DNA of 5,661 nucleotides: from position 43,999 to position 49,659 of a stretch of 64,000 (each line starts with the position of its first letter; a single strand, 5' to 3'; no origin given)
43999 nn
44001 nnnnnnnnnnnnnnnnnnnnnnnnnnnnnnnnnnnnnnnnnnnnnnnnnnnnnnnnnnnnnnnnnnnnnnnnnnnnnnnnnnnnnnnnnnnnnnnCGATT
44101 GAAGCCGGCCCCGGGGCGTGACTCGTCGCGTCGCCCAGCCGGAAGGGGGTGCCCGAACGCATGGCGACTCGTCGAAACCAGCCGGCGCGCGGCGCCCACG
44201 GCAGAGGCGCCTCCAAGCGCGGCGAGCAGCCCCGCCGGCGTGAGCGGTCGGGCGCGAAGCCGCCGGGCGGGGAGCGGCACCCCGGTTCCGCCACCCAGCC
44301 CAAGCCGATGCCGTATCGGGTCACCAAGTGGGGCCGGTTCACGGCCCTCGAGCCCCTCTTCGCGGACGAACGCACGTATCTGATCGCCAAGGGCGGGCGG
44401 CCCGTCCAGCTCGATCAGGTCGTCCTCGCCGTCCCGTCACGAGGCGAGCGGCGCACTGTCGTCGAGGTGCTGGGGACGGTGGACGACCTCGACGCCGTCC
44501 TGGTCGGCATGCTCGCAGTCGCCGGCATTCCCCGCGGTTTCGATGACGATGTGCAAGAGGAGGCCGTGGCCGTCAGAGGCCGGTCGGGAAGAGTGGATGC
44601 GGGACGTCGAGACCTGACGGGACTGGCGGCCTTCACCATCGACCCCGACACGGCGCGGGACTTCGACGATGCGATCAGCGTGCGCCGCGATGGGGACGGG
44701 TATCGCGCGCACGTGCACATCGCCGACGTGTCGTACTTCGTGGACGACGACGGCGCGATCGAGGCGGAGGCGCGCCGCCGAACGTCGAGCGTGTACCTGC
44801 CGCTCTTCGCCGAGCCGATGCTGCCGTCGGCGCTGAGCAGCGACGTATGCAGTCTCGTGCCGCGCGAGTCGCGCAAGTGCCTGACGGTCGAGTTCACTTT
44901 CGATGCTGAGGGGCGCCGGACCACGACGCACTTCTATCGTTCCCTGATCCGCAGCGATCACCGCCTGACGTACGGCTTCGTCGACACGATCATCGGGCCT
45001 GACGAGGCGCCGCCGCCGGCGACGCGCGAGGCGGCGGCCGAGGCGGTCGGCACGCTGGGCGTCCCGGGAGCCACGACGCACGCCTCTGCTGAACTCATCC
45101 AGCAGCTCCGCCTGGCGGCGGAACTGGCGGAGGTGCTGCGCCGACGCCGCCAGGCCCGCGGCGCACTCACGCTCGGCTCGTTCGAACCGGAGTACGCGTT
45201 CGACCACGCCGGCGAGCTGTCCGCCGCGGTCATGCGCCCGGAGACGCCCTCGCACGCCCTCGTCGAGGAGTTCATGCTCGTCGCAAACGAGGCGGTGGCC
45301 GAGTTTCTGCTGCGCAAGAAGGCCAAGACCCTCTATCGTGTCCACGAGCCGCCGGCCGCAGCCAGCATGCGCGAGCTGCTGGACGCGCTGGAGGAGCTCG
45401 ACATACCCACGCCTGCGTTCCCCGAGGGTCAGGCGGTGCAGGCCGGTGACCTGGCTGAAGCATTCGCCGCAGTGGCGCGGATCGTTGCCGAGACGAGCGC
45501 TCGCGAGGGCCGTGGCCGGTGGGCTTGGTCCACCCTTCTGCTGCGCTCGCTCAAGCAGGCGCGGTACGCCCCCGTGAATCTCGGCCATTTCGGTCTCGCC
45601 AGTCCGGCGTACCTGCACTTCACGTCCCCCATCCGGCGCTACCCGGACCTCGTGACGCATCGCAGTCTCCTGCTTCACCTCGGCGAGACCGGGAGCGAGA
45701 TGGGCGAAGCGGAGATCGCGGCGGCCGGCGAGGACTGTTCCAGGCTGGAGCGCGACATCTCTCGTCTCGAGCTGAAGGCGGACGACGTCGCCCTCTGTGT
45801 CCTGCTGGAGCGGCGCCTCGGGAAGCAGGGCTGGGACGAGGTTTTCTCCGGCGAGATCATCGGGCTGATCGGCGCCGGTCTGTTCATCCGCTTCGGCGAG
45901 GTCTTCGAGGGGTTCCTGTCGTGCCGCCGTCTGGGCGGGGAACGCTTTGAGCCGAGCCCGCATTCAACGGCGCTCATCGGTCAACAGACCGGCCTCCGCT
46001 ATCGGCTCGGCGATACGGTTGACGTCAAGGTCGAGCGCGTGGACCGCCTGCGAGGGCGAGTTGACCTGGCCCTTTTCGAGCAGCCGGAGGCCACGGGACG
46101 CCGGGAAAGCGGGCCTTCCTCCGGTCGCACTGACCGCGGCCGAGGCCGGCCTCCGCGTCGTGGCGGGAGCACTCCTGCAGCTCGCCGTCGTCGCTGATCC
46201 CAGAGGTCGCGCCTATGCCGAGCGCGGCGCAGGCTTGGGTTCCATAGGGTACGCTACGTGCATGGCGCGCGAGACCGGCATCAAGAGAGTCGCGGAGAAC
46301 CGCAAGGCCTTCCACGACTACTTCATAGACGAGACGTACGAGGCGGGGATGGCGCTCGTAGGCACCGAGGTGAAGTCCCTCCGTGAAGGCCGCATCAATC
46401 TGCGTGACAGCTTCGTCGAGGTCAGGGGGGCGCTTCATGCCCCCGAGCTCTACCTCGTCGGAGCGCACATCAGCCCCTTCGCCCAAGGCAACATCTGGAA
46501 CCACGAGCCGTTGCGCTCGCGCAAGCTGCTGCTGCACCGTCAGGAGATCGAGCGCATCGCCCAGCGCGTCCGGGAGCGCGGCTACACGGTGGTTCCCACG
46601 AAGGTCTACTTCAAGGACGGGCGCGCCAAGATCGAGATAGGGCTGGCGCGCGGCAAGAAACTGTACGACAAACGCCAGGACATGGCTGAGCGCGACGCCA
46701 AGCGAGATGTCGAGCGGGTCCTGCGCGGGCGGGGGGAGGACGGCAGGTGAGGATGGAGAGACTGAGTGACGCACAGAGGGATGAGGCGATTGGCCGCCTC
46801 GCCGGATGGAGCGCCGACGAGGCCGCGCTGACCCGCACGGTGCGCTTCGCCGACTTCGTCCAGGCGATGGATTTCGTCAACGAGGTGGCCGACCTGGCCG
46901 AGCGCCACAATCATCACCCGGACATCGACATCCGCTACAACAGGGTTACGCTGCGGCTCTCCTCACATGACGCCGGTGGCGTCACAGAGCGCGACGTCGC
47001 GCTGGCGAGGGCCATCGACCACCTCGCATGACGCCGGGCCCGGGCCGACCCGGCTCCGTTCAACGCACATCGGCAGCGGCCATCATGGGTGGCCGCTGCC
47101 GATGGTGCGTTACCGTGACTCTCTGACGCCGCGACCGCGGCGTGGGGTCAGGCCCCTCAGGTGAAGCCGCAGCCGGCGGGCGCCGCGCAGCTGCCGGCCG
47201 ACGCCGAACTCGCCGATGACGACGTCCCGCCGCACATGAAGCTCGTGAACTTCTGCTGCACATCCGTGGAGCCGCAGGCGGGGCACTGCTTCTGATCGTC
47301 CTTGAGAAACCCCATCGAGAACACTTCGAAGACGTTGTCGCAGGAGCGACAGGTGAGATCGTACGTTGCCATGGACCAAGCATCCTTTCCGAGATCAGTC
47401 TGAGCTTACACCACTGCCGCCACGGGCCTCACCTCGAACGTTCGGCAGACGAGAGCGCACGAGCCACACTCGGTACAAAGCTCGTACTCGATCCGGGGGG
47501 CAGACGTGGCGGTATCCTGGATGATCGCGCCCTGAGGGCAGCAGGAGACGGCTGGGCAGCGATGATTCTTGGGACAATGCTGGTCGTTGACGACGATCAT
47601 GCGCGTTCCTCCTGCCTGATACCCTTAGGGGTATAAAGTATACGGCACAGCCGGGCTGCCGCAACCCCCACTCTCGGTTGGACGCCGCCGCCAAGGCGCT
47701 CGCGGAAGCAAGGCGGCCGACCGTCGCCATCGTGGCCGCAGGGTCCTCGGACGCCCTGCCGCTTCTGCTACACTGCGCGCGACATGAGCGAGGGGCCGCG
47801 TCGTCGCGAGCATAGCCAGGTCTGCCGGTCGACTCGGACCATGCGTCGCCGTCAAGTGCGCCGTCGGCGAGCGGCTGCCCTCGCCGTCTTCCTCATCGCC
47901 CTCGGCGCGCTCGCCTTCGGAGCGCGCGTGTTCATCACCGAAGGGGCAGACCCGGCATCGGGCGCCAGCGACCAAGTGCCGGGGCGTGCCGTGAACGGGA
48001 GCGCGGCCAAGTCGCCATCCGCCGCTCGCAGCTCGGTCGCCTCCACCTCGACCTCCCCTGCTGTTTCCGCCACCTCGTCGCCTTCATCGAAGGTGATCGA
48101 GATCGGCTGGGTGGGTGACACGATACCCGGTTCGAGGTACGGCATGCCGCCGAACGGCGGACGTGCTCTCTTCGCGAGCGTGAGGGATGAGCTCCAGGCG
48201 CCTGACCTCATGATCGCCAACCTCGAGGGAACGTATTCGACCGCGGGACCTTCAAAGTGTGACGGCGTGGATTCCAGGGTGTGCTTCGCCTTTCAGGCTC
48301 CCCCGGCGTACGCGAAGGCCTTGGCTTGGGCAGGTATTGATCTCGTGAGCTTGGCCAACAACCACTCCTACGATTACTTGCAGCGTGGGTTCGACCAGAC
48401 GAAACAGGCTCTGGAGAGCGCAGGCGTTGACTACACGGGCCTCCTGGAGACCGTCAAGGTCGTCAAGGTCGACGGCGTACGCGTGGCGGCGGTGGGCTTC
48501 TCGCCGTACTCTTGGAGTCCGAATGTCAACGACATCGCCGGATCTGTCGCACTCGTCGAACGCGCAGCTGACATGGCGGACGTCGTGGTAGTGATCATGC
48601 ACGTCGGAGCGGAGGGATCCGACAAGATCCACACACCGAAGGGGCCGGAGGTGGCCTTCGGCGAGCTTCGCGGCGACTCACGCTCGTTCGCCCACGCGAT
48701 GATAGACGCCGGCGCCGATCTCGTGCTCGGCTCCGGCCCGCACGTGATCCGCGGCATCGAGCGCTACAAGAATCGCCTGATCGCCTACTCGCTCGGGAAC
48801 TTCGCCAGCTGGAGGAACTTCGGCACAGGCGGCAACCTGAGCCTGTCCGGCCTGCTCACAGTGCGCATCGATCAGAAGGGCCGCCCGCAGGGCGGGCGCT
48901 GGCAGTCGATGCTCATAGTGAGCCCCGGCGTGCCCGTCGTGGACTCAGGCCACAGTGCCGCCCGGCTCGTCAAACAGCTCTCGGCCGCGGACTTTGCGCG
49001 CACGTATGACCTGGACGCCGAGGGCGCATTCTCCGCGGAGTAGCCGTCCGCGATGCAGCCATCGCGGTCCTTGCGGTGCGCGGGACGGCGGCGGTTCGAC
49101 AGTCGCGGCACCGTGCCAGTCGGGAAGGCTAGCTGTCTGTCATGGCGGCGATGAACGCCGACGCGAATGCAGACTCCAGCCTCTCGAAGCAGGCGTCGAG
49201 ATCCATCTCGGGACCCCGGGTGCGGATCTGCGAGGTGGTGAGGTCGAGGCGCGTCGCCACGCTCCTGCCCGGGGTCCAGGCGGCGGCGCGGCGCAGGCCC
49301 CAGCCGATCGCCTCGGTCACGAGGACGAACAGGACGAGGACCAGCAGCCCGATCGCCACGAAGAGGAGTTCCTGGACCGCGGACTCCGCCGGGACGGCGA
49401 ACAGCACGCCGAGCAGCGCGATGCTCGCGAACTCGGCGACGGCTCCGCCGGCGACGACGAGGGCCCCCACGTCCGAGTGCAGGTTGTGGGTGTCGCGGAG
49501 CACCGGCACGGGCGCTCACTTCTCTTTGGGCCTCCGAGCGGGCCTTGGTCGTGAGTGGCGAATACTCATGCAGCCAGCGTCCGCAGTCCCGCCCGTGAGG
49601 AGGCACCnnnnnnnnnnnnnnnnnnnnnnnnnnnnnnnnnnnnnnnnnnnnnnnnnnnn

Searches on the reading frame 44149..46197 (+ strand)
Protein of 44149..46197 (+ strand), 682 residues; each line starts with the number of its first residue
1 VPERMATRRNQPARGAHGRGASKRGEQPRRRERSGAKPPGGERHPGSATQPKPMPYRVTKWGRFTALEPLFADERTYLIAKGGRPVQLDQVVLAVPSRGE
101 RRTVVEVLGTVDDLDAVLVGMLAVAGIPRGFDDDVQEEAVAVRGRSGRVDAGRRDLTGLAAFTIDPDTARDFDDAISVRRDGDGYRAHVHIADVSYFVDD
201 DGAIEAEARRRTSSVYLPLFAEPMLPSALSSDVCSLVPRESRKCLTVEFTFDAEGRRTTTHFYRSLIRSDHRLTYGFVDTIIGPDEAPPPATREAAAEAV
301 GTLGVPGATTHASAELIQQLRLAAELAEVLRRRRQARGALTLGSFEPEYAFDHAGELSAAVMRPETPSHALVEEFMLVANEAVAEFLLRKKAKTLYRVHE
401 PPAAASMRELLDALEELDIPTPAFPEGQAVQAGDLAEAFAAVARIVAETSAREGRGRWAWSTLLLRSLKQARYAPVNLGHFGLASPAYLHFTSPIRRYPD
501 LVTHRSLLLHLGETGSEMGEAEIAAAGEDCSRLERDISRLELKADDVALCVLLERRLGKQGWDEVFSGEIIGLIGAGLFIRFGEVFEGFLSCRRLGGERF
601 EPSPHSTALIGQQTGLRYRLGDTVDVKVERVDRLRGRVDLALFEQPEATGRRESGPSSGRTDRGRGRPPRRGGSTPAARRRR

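Call 14: search_protein_families(library=pfam, proteins=[window:44149-46197:+], max_evalue=0.01)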
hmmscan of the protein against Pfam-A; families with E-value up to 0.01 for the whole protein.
window:44149-46197:+ (682 aa): 2 families
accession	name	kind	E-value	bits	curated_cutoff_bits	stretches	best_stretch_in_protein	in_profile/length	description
PF00773.25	RNB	-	2.2e-95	320.1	29.3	1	153-511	1-324/326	RNB domain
PF00575.29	S1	-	9.9e-07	29.5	22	1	563-641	5-72/74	S1 RNA binding domain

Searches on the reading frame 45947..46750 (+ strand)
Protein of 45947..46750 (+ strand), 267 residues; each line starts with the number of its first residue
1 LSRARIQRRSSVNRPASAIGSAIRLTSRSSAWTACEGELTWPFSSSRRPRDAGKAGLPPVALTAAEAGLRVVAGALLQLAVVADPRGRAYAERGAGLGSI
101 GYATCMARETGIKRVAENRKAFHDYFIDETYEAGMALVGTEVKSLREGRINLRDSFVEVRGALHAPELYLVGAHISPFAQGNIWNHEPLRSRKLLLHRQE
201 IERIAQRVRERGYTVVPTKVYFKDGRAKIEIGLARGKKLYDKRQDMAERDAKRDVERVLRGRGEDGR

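Call 14: search_protein_families(library=pfam, proteins=[window:45947-46750:+], max_evalue=0.01)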
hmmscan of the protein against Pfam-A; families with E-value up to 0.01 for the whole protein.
window:45947-46750:+ (267 aa): 1 family
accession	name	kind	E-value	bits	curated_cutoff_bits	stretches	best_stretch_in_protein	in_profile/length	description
PF01668.23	SmpB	-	2.4e-59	199.8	27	1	115-260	1-142/143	SmpB protein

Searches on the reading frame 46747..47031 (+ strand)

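Call 14: search_protein_families(library=pfam, proteins=[window:46747-47031:+], max_evalue=0.01)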
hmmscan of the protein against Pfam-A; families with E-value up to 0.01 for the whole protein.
window:46747-47031:+ (94 aa): 1 family
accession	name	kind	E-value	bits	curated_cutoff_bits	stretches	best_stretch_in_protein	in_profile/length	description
PF01329.24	Pterin_4a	-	2.1e-32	111.6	26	1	5-93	2-91/91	Pterin 4 alpha carbinolamine dehydratase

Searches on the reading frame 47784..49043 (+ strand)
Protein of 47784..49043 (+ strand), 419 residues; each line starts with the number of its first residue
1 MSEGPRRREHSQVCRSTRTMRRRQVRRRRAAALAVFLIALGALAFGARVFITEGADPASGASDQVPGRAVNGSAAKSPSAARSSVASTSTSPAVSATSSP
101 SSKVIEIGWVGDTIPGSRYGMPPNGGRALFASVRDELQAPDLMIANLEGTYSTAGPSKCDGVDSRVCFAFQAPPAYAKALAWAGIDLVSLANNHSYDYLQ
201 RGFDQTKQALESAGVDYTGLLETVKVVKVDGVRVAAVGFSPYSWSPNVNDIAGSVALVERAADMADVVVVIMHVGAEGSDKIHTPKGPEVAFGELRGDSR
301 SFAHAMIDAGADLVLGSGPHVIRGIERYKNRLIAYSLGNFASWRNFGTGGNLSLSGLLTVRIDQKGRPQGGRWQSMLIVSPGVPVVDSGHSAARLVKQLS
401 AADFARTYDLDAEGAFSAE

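Call 14: search_protein_families(library=pfam, proteins=[window:47784-49043:+], max_evalue=0.01)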
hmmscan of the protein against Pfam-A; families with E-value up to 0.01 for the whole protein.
window:47784-49043:+ (419 aa): 1 family
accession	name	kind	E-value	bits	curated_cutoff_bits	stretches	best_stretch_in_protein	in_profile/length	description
PF09587.15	PGA_cap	-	2.3e-48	165.3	27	1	108-342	3-253/255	Bacterial capsule synthesis protein PGA_cap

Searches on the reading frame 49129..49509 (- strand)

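Call 14: search_protein_families(library=pfam, proteins=[window:49129-49509:-], max_evalue=0.01)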
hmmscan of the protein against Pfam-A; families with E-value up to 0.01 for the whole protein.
window:49129-49509:- (126 aa): 1 family
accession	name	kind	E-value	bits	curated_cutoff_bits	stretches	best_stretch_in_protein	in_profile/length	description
PF24259.1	DUF7460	-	0.01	16.4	27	0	65-77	38-50/51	Domain of unknown function (DUF7460)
